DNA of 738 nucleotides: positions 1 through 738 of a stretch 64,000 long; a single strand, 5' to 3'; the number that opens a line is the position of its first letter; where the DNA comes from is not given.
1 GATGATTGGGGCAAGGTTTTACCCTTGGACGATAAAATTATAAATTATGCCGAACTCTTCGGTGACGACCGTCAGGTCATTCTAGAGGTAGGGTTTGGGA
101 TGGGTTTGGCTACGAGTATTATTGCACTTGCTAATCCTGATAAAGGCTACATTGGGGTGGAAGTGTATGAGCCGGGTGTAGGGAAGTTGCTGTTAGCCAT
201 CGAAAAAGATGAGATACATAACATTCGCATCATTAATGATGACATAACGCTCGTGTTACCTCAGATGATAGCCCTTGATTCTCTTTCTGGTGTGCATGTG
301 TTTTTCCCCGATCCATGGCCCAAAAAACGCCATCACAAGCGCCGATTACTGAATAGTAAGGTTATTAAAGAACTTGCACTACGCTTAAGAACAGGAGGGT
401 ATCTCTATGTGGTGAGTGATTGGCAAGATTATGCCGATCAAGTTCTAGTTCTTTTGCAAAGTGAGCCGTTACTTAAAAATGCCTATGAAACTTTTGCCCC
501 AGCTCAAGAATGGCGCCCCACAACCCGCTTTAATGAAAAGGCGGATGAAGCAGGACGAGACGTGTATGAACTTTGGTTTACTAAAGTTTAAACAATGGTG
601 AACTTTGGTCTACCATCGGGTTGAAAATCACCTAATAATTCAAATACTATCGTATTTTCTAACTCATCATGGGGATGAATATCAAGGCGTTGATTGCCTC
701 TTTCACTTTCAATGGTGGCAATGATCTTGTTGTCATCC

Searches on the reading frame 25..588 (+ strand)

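Call 22: search_protein_families(library=pfam, proteins=[window:25-588:+])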
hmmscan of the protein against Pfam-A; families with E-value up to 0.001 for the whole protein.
window:25-588:+ (188 aa): 1 family
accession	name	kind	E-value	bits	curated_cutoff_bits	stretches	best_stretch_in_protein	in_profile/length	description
PF02390.23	Methyltransf_4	-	2.9e-49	167.3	24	1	16-183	2-173/173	Putative methyltransferase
